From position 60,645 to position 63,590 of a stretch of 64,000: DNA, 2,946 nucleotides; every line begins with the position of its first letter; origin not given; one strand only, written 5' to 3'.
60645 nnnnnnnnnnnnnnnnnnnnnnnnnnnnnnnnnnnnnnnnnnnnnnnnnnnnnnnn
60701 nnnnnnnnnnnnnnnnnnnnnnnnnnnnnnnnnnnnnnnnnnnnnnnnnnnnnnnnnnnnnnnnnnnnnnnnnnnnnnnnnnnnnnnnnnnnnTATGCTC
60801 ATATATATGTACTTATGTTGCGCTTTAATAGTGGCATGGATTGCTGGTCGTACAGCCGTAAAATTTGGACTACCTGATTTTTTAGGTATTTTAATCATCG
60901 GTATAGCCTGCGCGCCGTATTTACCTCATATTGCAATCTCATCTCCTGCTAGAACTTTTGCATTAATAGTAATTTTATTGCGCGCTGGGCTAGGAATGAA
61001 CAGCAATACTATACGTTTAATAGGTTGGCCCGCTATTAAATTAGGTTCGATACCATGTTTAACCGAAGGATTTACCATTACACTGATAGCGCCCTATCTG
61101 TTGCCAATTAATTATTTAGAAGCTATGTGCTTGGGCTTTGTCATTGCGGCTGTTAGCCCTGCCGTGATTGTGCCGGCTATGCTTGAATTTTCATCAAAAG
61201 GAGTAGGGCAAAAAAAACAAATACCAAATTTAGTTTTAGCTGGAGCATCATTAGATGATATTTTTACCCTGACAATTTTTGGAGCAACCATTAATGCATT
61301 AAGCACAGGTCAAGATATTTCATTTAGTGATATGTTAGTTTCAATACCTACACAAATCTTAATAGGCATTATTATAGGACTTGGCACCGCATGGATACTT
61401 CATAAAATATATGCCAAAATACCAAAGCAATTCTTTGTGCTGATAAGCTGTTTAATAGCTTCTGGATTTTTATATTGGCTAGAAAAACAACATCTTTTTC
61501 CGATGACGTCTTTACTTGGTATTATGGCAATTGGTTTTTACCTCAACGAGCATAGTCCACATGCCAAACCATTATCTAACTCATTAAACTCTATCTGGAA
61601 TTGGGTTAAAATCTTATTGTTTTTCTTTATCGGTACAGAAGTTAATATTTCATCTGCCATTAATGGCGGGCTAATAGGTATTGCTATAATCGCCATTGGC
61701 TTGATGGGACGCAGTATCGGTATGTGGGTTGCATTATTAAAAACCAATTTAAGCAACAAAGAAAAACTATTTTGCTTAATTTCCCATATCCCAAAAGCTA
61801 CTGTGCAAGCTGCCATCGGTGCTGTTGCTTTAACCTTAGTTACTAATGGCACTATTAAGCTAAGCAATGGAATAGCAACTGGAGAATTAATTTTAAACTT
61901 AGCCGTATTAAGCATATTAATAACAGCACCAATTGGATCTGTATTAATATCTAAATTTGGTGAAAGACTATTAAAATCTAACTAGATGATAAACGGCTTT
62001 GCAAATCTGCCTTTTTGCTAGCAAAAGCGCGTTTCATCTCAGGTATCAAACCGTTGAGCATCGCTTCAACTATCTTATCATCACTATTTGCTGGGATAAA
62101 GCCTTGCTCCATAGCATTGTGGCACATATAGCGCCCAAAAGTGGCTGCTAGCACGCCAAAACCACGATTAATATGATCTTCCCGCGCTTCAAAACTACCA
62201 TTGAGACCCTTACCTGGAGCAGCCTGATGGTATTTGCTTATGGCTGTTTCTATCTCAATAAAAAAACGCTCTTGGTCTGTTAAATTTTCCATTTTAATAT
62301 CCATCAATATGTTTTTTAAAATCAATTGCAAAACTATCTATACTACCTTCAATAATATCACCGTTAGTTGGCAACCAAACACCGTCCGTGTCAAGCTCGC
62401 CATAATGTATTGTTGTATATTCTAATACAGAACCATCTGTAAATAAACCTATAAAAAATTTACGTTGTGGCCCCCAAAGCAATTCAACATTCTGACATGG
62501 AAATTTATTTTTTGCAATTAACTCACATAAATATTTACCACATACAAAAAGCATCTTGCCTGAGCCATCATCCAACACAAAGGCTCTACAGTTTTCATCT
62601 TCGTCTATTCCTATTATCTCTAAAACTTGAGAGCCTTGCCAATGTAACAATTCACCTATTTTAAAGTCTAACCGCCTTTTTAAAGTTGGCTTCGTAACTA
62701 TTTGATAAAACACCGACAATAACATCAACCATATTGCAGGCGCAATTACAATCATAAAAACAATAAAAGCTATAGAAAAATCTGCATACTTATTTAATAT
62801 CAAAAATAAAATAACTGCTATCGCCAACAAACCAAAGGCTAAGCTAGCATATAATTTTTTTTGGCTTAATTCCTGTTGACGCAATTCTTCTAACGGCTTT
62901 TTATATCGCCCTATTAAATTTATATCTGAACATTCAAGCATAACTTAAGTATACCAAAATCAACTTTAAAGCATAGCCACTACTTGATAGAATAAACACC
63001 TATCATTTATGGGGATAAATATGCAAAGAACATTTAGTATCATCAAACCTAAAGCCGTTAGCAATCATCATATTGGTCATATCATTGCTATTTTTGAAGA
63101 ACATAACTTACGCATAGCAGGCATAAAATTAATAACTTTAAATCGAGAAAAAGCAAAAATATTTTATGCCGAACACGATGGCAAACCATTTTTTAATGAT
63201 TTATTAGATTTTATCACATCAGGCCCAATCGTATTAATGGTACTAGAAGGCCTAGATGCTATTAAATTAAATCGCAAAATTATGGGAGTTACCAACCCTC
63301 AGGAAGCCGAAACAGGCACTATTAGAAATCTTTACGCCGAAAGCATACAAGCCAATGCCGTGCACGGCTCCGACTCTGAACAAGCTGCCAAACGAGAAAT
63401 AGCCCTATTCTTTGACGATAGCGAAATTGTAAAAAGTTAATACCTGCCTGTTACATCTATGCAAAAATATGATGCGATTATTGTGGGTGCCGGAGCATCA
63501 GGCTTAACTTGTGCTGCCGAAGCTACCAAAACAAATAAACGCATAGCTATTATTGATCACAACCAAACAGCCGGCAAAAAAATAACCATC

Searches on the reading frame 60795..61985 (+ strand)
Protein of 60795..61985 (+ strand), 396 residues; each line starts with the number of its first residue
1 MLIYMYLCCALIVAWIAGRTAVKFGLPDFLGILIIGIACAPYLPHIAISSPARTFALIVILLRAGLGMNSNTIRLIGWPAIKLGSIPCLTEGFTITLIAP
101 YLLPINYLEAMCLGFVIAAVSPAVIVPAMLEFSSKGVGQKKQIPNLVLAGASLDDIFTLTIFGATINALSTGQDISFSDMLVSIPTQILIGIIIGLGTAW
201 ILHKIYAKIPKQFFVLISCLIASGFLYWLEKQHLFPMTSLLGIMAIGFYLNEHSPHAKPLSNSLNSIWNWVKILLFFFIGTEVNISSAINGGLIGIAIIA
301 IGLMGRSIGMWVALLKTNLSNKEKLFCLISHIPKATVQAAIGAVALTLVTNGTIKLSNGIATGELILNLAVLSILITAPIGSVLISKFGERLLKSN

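Call 26: search_protein_families(library=pfam, proteins=[window:60795-61985:+], max_evalue=0.001)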
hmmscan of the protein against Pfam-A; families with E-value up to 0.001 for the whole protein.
window:60795-61985:+ (396 aa): 1 family
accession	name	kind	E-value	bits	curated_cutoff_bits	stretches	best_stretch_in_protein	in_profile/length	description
PF00999.27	Na_H_Exchanger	-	6e-35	121.2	26.2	1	13-385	7-369/375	Sodium/hydrogen exchanger, transmembrane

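Call 53: find_encoding_contigs(protein=window:60795-61985:+, flank=10000, max_places=3)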
Protein window:60795-61985:+ (396 aa): no gene with exactly this product is on record in the collection.

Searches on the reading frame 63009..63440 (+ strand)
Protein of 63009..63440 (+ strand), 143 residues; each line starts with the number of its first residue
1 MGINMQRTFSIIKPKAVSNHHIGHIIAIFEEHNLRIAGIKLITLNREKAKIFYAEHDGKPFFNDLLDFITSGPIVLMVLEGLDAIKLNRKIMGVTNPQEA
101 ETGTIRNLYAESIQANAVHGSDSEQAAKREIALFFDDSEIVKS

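Call 31: find_encoding_contigs(protein=window:63009-63440:+, flank=10000, max_places=2)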
Protein window:63009-63440:+ (143 aa): 1 contig read that carries it; 1 place shown.
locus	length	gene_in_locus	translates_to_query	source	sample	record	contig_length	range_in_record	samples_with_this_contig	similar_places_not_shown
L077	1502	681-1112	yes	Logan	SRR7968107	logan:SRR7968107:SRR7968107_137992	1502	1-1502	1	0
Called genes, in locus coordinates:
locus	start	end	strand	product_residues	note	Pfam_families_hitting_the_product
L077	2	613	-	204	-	?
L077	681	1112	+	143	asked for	PF00334:NDK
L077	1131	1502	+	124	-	?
